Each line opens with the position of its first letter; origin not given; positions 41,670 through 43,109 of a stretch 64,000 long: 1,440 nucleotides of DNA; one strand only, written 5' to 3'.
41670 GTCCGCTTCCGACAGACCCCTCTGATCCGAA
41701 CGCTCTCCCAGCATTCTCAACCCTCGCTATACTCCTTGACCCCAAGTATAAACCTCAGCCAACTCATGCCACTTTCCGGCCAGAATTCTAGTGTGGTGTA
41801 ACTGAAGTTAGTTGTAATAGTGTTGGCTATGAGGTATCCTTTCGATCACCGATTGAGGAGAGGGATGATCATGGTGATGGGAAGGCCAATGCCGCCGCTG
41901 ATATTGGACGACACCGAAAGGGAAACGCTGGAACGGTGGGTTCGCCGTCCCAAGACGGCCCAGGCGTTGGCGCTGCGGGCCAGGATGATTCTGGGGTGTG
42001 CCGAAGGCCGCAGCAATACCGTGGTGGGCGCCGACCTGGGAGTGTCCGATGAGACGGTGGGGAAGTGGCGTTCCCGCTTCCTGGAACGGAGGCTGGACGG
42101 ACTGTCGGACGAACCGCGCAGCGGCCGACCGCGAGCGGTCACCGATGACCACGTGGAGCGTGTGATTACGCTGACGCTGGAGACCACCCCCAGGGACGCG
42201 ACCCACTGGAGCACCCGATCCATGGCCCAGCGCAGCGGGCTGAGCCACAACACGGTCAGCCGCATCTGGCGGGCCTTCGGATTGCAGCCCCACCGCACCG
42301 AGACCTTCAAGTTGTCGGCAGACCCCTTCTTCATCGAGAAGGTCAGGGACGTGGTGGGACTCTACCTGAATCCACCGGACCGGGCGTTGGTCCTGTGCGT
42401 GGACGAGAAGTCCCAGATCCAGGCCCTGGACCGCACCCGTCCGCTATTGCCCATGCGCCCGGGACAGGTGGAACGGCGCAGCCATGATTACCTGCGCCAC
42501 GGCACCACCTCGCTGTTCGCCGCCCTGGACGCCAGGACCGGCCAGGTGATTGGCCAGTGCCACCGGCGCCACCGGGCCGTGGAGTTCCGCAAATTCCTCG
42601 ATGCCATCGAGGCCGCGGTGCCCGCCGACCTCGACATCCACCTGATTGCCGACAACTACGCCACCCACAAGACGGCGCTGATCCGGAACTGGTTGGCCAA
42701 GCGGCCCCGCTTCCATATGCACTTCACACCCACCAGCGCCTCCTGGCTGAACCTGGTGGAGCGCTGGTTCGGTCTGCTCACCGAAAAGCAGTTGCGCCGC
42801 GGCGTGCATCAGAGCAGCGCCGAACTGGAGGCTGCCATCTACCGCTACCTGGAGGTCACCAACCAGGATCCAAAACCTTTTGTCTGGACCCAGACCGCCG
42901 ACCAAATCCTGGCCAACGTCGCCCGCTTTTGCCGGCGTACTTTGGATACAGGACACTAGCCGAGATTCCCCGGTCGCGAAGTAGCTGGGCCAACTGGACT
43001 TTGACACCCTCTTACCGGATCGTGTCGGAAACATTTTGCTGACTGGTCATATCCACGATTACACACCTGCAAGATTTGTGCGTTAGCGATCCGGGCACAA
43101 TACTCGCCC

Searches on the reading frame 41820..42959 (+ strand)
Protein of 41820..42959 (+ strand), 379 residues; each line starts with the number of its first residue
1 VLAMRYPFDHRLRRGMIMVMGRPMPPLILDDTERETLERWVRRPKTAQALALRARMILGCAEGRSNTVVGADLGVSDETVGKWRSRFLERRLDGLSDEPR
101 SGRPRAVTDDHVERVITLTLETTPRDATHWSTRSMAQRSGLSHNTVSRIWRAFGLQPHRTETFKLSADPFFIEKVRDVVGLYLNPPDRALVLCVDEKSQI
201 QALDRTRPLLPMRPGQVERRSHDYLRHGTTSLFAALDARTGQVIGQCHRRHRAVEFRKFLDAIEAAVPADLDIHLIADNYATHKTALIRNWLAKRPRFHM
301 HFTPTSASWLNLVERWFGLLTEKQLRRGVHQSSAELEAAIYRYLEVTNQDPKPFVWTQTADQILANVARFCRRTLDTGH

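Call 34: search_protein_families(library=pfam, proteins=[window:41820-42959:+], max_evalue=0.001)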
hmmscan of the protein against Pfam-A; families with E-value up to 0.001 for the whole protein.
window:41820-42959:+ (379 aa): 6 families
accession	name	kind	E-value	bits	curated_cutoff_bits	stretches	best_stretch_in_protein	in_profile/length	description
PF13358.12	DDE_3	-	1.9e-21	76.9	28.6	1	191-336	2-145/146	DDE superfamily endonuclease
PF13565.12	HTH_32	-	6.1e-17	62.4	33.7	1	79-150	1-73/73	Homeodomain-like domain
PF13384.12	HTH_23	-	2.3e-10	40.4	24.6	1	51-95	5-49/50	Homeodomain-like domain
PF13551.12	HTH_29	-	1.3e-09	38.5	28.1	1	53-113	1-63/64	Winged helix-turn helix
PF13518.12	HTH_28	-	8.1e-08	32.7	25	1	53-104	2-51/52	Helix-turn-helix domain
PF18024.7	HTH_50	-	0.00027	21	27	0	128-156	22-50/50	Helix-turn-helix domain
